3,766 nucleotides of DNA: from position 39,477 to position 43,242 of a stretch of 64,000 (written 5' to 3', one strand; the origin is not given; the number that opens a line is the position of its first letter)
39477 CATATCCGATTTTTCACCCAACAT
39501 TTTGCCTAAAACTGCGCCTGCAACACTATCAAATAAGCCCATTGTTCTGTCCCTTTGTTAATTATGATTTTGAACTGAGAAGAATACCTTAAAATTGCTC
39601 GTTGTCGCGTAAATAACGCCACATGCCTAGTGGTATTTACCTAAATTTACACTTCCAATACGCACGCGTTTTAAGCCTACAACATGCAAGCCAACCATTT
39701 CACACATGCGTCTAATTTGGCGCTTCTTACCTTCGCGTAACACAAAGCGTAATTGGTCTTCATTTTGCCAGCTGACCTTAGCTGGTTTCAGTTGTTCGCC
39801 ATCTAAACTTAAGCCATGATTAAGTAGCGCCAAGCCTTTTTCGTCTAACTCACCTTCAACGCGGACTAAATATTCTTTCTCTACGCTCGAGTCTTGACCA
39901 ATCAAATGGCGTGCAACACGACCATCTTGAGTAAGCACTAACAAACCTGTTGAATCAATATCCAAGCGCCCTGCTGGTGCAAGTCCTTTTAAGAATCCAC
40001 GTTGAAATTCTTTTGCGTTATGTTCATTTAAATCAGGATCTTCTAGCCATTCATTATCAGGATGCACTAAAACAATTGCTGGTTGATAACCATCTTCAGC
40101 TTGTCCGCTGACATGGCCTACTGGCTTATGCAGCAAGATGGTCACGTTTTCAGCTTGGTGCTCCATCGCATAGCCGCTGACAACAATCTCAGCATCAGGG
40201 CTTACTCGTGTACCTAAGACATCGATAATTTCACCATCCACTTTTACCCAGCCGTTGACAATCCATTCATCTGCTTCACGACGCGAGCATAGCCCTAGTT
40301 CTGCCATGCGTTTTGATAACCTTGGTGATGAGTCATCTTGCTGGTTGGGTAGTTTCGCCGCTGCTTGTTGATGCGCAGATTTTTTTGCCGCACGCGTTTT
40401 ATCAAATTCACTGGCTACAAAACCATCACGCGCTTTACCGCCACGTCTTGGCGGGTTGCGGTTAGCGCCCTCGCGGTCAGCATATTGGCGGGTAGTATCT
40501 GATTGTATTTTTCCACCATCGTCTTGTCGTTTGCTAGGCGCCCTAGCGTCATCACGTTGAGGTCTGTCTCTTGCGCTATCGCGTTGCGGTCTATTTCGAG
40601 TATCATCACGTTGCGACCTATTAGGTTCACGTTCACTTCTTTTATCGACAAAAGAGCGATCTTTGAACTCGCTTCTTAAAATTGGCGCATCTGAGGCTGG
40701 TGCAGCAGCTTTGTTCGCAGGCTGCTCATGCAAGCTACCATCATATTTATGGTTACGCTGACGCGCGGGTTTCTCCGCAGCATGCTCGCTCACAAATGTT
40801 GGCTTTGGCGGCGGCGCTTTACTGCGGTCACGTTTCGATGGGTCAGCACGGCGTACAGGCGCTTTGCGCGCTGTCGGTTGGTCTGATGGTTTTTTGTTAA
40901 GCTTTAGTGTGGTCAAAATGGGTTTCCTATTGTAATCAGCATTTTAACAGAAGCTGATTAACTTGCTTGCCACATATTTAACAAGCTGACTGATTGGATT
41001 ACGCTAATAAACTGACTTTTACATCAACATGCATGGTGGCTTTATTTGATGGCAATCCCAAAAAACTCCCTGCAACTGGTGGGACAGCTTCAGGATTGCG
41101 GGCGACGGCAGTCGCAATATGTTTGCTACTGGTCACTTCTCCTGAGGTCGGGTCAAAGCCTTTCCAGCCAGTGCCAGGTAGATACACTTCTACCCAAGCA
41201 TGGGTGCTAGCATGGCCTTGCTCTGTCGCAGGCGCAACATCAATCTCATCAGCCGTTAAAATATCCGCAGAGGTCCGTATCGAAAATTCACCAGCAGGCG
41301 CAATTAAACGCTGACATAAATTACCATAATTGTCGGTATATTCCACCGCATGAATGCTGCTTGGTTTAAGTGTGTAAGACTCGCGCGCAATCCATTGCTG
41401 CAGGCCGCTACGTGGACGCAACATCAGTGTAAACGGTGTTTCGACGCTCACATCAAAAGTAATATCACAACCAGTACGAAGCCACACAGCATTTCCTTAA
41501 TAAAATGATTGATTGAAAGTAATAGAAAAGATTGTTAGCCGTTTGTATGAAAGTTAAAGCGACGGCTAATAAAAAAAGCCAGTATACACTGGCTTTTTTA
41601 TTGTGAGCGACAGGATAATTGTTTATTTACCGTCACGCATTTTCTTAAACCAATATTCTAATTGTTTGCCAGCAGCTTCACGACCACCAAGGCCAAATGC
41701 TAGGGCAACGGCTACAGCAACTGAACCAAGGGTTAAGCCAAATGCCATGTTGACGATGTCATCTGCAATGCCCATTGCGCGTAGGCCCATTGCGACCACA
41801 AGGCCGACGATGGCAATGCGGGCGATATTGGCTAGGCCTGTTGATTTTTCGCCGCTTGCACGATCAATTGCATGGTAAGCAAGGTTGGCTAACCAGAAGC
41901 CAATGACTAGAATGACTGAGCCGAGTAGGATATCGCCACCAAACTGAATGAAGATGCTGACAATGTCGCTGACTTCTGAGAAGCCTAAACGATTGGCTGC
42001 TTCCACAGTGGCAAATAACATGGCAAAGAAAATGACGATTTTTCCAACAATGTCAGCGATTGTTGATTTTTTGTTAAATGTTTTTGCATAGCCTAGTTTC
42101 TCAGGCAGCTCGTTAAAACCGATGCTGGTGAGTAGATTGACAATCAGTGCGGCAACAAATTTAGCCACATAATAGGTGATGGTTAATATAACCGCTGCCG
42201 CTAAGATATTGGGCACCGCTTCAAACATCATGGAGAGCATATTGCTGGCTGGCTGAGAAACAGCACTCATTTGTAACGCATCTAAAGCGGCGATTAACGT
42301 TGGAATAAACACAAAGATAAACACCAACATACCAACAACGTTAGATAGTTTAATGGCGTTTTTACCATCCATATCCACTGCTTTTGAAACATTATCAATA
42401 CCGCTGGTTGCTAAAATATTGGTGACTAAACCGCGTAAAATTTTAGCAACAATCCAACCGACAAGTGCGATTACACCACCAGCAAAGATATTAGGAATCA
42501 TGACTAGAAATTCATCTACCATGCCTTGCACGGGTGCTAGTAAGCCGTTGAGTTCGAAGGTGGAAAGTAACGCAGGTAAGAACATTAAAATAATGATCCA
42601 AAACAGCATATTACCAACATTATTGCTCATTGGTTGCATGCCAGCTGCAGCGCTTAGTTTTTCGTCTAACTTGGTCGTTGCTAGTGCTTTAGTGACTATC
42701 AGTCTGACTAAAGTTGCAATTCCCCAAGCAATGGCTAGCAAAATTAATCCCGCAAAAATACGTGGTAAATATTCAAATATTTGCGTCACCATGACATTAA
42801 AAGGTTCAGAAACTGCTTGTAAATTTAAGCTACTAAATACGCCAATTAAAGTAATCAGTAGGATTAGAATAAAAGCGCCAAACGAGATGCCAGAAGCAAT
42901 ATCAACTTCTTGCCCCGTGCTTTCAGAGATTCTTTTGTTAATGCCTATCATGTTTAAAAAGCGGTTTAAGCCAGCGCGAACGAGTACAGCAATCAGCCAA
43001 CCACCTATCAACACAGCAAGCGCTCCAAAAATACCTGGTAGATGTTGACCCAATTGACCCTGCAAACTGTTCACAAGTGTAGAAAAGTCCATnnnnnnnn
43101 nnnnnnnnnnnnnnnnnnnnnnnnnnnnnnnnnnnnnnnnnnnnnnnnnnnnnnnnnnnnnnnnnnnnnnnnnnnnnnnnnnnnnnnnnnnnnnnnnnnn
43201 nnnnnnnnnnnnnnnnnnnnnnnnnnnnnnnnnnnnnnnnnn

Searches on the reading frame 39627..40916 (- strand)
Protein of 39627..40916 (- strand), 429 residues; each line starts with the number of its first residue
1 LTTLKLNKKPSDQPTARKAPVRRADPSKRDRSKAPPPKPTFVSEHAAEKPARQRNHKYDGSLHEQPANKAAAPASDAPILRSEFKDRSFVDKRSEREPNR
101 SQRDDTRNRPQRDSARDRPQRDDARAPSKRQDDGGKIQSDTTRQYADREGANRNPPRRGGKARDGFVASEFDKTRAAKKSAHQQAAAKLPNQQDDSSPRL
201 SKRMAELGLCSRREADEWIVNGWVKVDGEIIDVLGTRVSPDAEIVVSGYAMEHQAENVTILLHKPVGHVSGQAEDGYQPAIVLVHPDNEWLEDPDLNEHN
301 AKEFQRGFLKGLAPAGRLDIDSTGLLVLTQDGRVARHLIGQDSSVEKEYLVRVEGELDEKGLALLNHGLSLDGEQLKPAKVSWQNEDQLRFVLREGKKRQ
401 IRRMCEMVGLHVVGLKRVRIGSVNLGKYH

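Call 37: search_protein_families(library=pfam, proteins=[window:39627-40916:-], max_evalue=0.01)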
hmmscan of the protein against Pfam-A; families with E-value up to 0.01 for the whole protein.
window:39627-40916:- (429 aa): 2 families
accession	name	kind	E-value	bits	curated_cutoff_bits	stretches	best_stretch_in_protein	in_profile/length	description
PF00849.27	PseudoU_synth_2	-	1.4e-13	51.8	26.8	1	260-406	3-151/152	RNA pseudouridylate synthase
PF01479.30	S4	-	2.4e-09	37.2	22.8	1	199-244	2-48/48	S4 domain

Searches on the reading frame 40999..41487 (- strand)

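Call 37: search_protein_families(library=pfam, proteins=[window:40999-41487:-], max_evalue=0.01)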
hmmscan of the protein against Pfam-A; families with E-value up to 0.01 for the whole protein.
window:40999-41487:- (162 aa): 2 families
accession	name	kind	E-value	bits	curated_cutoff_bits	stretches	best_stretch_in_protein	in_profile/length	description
PF08379.15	Bact_transglu_N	-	7.4e-05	23.8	27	1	17-63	18-64/80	Bacterial transglutaminase-like N-terminal region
PF01841.26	Transglut_core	-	0.0012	19.6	23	1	91-113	86-108/108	Transglutaminase-like superfamily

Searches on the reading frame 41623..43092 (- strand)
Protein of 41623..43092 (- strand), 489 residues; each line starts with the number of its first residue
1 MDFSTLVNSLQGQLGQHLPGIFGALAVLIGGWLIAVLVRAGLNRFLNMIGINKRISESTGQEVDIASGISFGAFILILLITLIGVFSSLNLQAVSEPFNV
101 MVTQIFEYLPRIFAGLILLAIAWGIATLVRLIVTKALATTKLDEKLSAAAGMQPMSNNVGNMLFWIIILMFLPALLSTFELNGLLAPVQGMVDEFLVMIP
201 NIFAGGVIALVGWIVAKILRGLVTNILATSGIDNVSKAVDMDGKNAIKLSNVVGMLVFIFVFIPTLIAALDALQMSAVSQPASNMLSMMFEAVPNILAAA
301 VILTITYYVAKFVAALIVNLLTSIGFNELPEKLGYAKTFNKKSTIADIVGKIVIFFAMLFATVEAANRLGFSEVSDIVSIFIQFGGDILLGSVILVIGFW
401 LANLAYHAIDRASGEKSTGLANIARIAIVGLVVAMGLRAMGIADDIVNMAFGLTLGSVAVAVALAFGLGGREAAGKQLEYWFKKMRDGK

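Call 37: search_protein_families(library=pfam, proteins=[window:41623-43092:-], max_evalue=0.01)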
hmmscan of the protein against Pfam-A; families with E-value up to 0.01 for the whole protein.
window:41623-43092:- (489 aa): 1 family
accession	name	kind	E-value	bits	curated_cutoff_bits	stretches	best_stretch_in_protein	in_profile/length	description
PF05552.17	MS_channel_1st_1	-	3.3e-50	168.2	22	4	187-234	2-49/50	Mechanosensitive ion channel, conserved TM helix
